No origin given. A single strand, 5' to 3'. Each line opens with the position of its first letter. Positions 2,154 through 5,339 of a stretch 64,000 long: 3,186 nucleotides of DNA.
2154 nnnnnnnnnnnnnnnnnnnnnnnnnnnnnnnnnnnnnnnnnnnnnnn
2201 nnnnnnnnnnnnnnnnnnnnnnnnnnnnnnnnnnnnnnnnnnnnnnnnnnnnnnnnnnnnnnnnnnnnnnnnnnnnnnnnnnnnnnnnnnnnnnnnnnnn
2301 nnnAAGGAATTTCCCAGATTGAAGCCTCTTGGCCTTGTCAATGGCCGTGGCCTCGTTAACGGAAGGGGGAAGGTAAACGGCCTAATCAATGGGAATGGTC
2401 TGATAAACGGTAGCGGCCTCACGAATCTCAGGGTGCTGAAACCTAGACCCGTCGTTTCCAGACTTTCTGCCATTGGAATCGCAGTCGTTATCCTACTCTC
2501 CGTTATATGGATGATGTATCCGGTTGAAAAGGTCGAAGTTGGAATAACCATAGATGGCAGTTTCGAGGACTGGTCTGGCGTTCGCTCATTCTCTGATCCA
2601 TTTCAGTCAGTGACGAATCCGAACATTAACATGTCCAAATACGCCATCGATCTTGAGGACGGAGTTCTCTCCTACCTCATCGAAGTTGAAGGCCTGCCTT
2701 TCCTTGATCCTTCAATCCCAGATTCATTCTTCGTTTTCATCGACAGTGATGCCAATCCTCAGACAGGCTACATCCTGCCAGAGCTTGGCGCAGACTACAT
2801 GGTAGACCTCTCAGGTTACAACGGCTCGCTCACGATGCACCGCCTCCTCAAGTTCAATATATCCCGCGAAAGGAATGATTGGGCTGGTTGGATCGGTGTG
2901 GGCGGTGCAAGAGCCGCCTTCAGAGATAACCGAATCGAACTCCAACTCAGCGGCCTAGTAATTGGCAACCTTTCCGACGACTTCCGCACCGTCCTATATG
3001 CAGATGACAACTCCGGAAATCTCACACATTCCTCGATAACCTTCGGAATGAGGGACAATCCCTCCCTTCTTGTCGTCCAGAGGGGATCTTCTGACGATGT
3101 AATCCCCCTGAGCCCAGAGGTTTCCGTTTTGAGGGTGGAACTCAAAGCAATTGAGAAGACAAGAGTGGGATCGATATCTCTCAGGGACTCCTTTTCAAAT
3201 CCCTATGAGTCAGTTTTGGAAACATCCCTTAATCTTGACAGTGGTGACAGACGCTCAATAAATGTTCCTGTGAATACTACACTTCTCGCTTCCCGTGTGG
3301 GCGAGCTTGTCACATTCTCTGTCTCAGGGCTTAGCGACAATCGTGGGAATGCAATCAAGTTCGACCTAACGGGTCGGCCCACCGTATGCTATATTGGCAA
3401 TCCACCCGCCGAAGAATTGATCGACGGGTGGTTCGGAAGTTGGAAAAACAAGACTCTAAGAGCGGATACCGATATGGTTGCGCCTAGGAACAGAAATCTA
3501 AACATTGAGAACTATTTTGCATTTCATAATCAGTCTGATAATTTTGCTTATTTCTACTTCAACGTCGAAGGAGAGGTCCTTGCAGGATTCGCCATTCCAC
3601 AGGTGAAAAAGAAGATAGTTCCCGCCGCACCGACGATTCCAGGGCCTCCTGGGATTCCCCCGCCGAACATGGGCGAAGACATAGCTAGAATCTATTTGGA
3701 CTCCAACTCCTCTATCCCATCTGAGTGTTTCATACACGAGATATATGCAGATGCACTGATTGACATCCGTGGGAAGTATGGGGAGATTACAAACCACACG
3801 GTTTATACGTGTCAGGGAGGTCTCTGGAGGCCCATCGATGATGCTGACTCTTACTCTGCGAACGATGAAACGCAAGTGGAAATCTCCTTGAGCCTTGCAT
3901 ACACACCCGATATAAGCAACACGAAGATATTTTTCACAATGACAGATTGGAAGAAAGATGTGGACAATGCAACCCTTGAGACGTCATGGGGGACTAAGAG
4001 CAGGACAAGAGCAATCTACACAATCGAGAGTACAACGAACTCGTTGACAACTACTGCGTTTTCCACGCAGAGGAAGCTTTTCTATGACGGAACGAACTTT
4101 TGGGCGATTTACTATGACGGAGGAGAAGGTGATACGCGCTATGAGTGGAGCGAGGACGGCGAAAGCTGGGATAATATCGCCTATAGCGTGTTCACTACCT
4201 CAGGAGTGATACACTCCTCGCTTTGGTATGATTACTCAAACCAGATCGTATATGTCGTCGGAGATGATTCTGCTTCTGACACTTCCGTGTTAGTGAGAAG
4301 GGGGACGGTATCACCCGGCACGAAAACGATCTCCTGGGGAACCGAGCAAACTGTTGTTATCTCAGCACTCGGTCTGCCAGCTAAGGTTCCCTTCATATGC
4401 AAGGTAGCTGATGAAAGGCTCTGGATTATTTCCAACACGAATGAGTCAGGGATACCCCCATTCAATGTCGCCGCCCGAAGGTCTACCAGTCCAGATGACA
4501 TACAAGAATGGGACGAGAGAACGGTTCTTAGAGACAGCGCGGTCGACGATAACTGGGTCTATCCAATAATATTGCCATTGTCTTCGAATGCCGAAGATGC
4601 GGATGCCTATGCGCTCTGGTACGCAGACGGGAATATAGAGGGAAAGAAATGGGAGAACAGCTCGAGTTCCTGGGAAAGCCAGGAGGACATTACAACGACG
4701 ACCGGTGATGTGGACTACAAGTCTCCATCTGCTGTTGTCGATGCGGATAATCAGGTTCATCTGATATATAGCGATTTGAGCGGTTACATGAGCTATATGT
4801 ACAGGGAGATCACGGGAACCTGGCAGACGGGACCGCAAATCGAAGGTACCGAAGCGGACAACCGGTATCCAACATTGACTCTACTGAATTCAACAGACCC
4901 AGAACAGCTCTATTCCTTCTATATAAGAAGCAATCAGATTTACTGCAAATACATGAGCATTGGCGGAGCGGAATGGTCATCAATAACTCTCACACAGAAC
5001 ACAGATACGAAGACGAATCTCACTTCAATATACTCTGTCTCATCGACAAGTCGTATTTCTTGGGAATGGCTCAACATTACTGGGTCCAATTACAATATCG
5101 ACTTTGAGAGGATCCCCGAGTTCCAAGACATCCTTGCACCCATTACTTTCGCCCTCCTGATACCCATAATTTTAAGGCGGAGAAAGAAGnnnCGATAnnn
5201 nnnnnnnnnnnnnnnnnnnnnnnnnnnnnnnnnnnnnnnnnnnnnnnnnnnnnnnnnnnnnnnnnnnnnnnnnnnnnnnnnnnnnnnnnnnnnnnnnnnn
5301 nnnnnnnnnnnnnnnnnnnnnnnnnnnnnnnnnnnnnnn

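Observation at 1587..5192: Receptor-like two-TM protein: cytoplasmic TPR and zinc-ribbon modules coupled to a large extracellular BNR/Asp-box domain, with a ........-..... C-terminus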

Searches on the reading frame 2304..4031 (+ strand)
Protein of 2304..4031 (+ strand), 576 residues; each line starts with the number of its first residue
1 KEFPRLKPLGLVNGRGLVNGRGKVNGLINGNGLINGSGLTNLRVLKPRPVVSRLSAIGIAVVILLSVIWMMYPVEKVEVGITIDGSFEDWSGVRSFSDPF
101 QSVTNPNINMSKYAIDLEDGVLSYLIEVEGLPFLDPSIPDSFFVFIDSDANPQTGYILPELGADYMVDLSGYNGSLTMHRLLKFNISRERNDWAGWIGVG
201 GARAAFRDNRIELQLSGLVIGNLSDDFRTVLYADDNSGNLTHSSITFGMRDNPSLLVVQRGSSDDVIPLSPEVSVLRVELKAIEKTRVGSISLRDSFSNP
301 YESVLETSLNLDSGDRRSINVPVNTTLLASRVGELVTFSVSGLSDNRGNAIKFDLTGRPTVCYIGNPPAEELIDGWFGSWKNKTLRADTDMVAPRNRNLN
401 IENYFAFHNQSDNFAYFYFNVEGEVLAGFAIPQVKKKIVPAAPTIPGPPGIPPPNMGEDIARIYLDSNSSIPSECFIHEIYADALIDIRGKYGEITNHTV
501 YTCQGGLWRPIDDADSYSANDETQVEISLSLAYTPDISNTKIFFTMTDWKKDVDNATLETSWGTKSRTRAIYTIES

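Call 33: predict_structure(alignment_id=A2)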
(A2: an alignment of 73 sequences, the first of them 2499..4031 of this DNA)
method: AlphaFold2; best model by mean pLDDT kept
length: 511 residues; sequences in the alignment: 73
mean_pLDDT: 91.8   pTM: 0.88
mean pLDDT of the five models: 91.8, 90.6, 90.3, 89.9, 89.6
residues with pLDDT >= 90: 428; 70-90: 54; 50-70: 12; < 50: 17
segments of 3 or more residues with pLDDT < 50: 499-511
pLDDT, mean of each block of 10 residues (from residue 1): 50 81 95 84 95 94 97 97 96 96 98 97 97 96 98 90 96 92 83 94 97 95 97 93 93 96 97 97 95 96 96 96 93 96 95 97 96 82 86 98 94 96 97 97 97 97 95 94 95 68 40 40
secondary structure, 60 per line:
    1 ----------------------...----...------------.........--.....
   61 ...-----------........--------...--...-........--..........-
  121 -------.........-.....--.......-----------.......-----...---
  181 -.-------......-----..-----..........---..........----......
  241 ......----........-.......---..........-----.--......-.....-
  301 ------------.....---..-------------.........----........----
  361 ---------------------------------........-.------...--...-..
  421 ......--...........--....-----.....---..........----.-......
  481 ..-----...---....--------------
elements in order: E30-32 E45-53 E56-63 E75-82 E91-93 E96-98 E100-107 E110-119 E131-136 E138-142 E145-151 E163-169 E175-177 E190-195 E208-217 E221-230 E235-246 E251-258 H260-266 E270-279 E288-293 E295-299 H313-317 E336-344 E349-356 E394-401 E410-412 E415-417 E419-426 E429-439 E442-445 E451-455 E459-465 E475-482 E488-490 E494-497

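Call 49: find_related_loci(query=A4, collection=genome_contigs, flank=10000)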
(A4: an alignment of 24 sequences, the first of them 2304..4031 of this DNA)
Query A4 (576 aa) in genome_contigs; peptide patterns used: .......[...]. (x = any residue, [..] = any of these).
55 stretches matched a pattern; 38 encode a relative of the query (tblastn E <= 1e-3); 38 distinct loci.
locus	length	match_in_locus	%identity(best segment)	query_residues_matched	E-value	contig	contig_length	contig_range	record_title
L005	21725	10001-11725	64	1-576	0e+0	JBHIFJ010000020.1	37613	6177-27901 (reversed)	MAG: Thermoplasmata archaeon isolate b1.sp2_bin.40 NODE_171_length_37613_cov_24.781538, whole genome shotgun sequence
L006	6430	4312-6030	68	1-576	0e+0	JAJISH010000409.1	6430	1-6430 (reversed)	MAG: Thermoplasmatota archaeon isolate bin211 bin211_SWQ.59.16-18_bin.28.orig_409, whole genome shotgun sequence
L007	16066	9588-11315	66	1-575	0e+0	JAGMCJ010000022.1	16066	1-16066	MAG: Thermoplasmata archaeon isolate RS_17_1 ZL495.bin.1.fa_22, whole genome shotgun sequence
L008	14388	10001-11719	64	1-575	0e+0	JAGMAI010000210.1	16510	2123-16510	MAG: Thermoplasmata archaeon isolate RS_14_3 ZL355.bin.3.fa_210, whole genome shotgun sequence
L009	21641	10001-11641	36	10-567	4e-83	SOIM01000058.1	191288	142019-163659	MAG: Methanomassiliicoccales archaeon isolate E29_bin30 NODE_1_length_191288_cov_11.659808, whole genome shotgun sequenc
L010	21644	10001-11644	34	5-560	5e-82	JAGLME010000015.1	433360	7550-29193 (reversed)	MAG: Thermoplasmata archaeon isolate RS_5_45 ROV157_5.bin.45.fa_15, whole genome shotgun sequence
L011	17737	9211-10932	68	1-575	0e+0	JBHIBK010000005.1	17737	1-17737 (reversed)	MAG: Thermoplasmata archaeon isolate K_1_bin.53 NODE_549_length_17737_cov_6.492252, whole genome shotgun sequence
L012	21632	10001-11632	34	10-571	2e-80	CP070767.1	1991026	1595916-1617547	MAG: Methanobacteriota archaeon isolate bin24 chromosome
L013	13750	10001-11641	32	10-573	3e-75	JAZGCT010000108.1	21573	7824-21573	MAG: Thermoplasmata archaeon isolate SCS3bin.24 SCS3bin.24_108, whole genome shotgun sequence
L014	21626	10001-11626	32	10-560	8e-75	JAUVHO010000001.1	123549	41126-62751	MAG: Methanomassiliicoccales archaeon isolate CSMAG_404 CSMAG_404_k141_1876653_length_123549_cov_11.0000, whole genome s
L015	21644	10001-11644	32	11-572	3e-62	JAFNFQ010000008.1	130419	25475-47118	MAG: Methanobacteriota archaeon isolate bin_16 PROKKA_contig000008, whole genome shotgun sequence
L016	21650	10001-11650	32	11-574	4e-61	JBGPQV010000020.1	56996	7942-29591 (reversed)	MAG: Thermoplasmata archaeon isolate OBJ1_062018_150_24 k141_238456_length_56996_cov_16.9975, whole genome shotgun seque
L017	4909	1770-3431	30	10-570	8e-60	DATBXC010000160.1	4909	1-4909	MAG TPA_asm: Thermoplasmata archaeon isolate SMAG_U7557 k141_778008, whole genome shotgun sequence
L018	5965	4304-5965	31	10-569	6e-54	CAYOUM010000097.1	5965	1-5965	MAG TPA_asm: uncultured Methanomassiliicoccales archaeon isolate binchicken_co260_609 genome assembly, contig: NODE_2210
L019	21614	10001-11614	31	10-554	2e-50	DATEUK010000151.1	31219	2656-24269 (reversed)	MAG TPA_asm: Thermoplasmata archaeon isolate SMAG_U8339 k141_1917099, whole genome shotgun sequence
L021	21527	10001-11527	30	10-487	6e-44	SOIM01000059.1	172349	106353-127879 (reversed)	MAG: Methanomassiliicoccales archaeon isolate E29_bin30 NODE_3_length_172349_cov_10.511962, whole genome shotgun sequenc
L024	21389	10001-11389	30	10-437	3e-36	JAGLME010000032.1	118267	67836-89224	MAG: Thermoplasmata archaeon isolate RS_5_45 ROV157_5.bin.45.fa_32, whole genome shotgun sequence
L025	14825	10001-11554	29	6-432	2e-35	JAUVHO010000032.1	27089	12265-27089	MAG: Methanomassiliicoccales archaeon isolate CSMAG_404 CSMAG_404_k141_973982_length_27089_cov_9.9188, whole genome shot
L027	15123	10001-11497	29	10-468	1e-30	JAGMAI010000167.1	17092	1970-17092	MAG: Thermoplasmata archaeon isolate RS_14_3 ZL355.bin.3.fa_167, whole genome shotgun sequence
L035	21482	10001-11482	28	10-444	1e-25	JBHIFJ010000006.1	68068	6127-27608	MAG: Thermoplasmata archaeon isolate b1.sp2_bin.40 NODE_36_length_68068_cov_23.388955, whole genome shotgun sequence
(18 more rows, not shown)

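Call 53: search_protein_families(library=ncbifam, proteins=[L021:13593-14570:-, L024:13598-14701:-, L027:13662-14618:-, L035:13663-14601:-, L025:13778-14824:-], max_evalue=0.01)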
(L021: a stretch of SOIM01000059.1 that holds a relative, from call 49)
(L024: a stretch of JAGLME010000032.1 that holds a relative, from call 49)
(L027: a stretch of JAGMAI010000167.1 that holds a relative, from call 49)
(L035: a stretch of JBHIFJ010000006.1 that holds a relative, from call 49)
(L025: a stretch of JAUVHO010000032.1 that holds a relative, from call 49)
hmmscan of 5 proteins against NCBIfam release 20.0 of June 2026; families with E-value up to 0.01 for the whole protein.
L021:13593-14570:- (326 aa): 1 family
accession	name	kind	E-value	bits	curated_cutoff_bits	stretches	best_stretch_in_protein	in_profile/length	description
NF040695.1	FlaK_Arch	equivalog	4.6e-18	65.6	330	2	116-323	30-228/230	preflagellin peptidase FlaK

L024:13598-14701:- (368 aa): 1 family
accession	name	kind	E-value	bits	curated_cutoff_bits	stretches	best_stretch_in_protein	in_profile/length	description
NF040695.1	FlaK_Arch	equivalog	1.6e-12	47.5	330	1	162-366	34-229/230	preflagellin peptidase FlaK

L027:13662-14618:- (319 aa): 1 family
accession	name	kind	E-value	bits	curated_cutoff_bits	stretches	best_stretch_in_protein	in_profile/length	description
NF040695.1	FlaK_Arch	equivalog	1.5e-14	54.1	330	1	111-314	29-226/230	preflagellin peptidase FlaK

L035:13663-14601:- (313 aa): 2 families
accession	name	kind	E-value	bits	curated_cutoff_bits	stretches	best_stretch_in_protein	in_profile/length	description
NF040695.1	FlaK_Arch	equivalog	1.1e-14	54.6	330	1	105-308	29-226/230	preflagellin peptidase FlaK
TIGR04477.1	sorted_by_XrtN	equivalog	0.00067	17.9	250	1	40-258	41-249/822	XrtN system VIT domain-containing protein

L025:13778-14824:- (349 aa): 1 family
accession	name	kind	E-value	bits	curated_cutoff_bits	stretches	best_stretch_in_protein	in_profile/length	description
NF040695.1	FlaK_Arch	equivalog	1.5e-12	47.6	330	1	144-347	35-229/230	preflagellin peptidase FlaK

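Call 71: fold_search(model_id=the predicted structure, library=pdb)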
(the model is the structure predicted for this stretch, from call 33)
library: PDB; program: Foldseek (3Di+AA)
matches with E <= 10: 1584; with E <= 0.001: 23
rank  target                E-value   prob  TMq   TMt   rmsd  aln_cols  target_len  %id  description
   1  1ug9                  1.1e-05  1.00  0.19  0.11  13.1       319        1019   12  Crystal Structure of Glucodextranase from Arthrobacter globiformis I42 (released 2003-12-09)
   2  6o8d_H                1.1e-04  0.91  0.15  0.21  19.4       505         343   10  Anti-CD28xCD3 CODV Fab bound to CD28 (released 2019-11-20)
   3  5fhx_H                1.2e-04  0.82  0.14  0.19  18.3       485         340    9  CRYSTAL STRUCTURE OF CODV IN COMPLEX WITH IL4 AT 2.55 Ang. RESOLUTION. (released 2016-03-30)
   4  7qiv_A                1.3e-04  0.51  0.14  0.12  23.6       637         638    6  Structure of human C3b in complex with the EWE nanobody (released 2022-02-16)
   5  4es9_C                1.9e-04  0.80  0.12  0.17  17.5       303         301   12  Crystal Structure of the adhesin domain of Epf from Streptococcus pyogenes in P21 (released 2012-09-19)
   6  7o7q_A                2.2e-04  0.90  0.17  0.09  21.1       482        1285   10  (h-alpha2M)4 trypsin-activated state (released 2022-04-13)
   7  2qki_D                2.3e-04  0.87  0.17  0.14  22.3       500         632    7  Human C3c in complex with the inhibitor compstatin (released 2007-08-14)
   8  8q2h                  3.4e-04  0.41  0.14  0.07  20.8       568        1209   10  beta-galactosidase from Bacillus circulans (released 2024-10-16)
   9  7o7n_A                3.6e-04  0.85  0.16  0.09  19.0       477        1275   10  (h-alpha2M)4 semiactivated I state (released 2022-04-13)
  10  2yn5_A                4.0e-04  0.82  0.13  0.20  23.6       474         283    9  Structural insight into the giant calcium-binding adhesin SiiE: implications for the adhesion of Salmonella enterica t (released 2013-04-03)
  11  3bpn_C                4.9e-04  0.69  0.12  0.20  19.1       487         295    7  Crystal structure of the IL4-IL4R-IL13Ra ternary complex (released 2008-02-05)
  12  4kkq_A                5.2e-04  0.99  0.16  0.31  13.8       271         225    8  Crystal structure of Vibrio cholerae RbmA (crystal form 1) (released 2013-05-22)
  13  7kh0_S                6.0e-04  0.98  0.16  0.31  15.5       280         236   12  Cryo-EM structure of the human arginine vasopressin AVP-vasopressin receptor V2R-Gs signaling complex (released 2021-05-26)
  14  4be5_A                6.3e-04  0.99  0.16  0.31  13.7       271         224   10  V. cholera biofilm scaffolding protein RbmA (released 2013-12-18)
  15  6kzb_C                6.3e-04  0.84  0.18  0.15  16.2       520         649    8  Transglutaminase2 complexed with calcium (released 2020-12-09)
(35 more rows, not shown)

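Call 75: search_protein_representatives(protein=window:2304-4031:+)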
Query: 576 residues. Proteins with E-value up to 0.001 (for the whole library): 780; up to 1e-10: 563; up to 1e-30: 175. The best 150 are listed.
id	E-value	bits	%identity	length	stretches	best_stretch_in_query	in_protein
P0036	7.2e-85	302.1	38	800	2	10-556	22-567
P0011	1.1e-76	275.2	37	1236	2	9-555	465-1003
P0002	2.3e-73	264.1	32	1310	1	3-576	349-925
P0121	4.2e-68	246.8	36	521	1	80-561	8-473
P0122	3.6e-67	243.7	32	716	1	15-575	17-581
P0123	8.4e-64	232.6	34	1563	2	10-571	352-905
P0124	2.2e-63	231.2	33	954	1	3-575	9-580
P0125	4.0e-62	227.0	32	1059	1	10-575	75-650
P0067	6.0e-61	223.2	33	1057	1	10-555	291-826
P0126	1.5e-60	221.8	32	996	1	9-565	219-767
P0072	3.8e-59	217.2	38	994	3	10-559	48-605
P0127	3.1e-58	214.2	31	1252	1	10-557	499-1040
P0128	7.6e-58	212.9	36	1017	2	10-576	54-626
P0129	1.6e-56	208.5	35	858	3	10-566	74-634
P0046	1.7e-55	205.1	32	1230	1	10-569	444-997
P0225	7.8e-35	136.9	33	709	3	53-263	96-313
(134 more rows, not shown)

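Call 80: search_protein_families(library=ncbifam, proteins=[P0225], max_evalue=0.1)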
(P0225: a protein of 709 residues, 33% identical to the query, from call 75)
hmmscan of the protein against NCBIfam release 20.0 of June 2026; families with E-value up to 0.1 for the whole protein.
P0225 (709 aa): 14 families
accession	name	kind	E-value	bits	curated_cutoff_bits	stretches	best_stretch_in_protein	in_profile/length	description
NF033788.1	HTH_metalloreg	subfamily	3.5e-13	49.2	55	1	11-77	3-69/77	metalloregulator ArsR/SmtB family transcription factor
NF033789.1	repress_SdpR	subfamily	1.5e-10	40.8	100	1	13-77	2-65/79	autorepressor SdpR family transcription factor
NF053755.1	MsvR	equivalog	1.1e-06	28.6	220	1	11-68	5-62/236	transcriptional factor MsvR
NF007528.0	PRK10141.1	subfamily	1.5e-05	24.9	97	1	11-77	8-74/117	metalloregulator ArsR/SmtB family transcription factor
NF040939.2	trans_reg_lrs14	equivalog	5.7e-05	23.1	90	1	18-69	20-73/103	Lrs14 family HTH-type transcriptional regulator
NF053606.1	Sta1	subfamily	0.00013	22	80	1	19-70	20-72/100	Sta1 family transcriptional regulator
NF053814.1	teico_TcaR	equivalog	0.001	19.2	170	1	8-84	28-108/151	MarR family transcriptional regulator TcaR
NF004170.0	PRK05638.1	equivalog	0.001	17.7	421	1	20-85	372-439/442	threonine synthase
NF053602.1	Phr_regulator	exception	0.0024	17.5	320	1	15-65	8-58/191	heat shock transcription regulator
NF040642.1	sulf_sens_BigR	equivalog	0.0034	17.4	155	1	13-78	14-78/95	sulfite-sensing transcriptional repressor BigR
NF038251.1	AdcR_fam_Zn_TF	equivalog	0.0037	17.5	175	1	23-83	40-102/143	zinc-dependent MarR family transcriptional regulator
NF045707.1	Dbac_1936_reg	equivalog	0.0051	16.8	115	1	14-77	12-74/99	ArsR/SmtB-type metalloregulator TsoR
TIGR04145.2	Firmicu_CTERM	equivalog_domain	0.012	15.6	50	0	126-176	1-49/191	Firmicu-CTERM sorting domain-containing protein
NF003210.0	PRK04172.1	equivalog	0.072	11.9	350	0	20-89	7-75/496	phenylalanine--tRNA ligase subunit alpha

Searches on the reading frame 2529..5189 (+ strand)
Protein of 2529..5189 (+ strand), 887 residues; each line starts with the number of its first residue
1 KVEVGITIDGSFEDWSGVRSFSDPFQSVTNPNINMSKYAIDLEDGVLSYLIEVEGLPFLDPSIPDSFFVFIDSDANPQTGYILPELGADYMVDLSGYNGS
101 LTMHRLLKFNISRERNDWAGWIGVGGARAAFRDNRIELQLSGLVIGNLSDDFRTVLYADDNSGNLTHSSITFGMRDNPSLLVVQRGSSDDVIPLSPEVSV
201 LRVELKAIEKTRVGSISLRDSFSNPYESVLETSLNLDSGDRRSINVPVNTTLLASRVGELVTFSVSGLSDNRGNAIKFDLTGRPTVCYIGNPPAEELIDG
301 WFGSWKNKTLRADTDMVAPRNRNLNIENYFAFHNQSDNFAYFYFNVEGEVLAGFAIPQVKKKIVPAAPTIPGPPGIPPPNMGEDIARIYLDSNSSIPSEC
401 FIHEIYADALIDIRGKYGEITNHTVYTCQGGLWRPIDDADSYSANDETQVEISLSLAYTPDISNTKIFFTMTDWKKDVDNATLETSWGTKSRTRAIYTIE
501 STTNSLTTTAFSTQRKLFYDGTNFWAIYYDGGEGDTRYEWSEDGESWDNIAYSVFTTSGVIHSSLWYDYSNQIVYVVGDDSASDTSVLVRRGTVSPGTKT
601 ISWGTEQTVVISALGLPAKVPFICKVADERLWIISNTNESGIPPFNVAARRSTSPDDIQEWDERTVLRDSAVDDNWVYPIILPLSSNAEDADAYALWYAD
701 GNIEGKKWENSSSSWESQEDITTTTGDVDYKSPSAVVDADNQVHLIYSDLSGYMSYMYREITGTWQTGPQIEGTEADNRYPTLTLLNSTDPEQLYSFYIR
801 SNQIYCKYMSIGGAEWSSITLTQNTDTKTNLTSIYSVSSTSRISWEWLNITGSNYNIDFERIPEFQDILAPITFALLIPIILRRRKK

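Call 9: search_protein_families(library=ncbifam, proteins=[window:2529-5189:+], max_evalue=10)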
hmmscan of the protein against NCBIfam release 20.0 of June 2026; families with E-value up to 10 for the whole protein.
window:2529-5189:+ (887 aa): 2 families
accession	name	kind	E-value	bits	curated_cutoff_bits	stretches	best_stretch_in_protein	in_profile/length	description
NF052348.1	beta_propeller_lectin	domain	0.00021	20.5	200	1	700-825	166-294/337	beta propeller lectin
NF052349.1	BP39L_fam_lectin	equivalog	0.044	12.7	400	1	707-817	169-280/335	BP39L family lectin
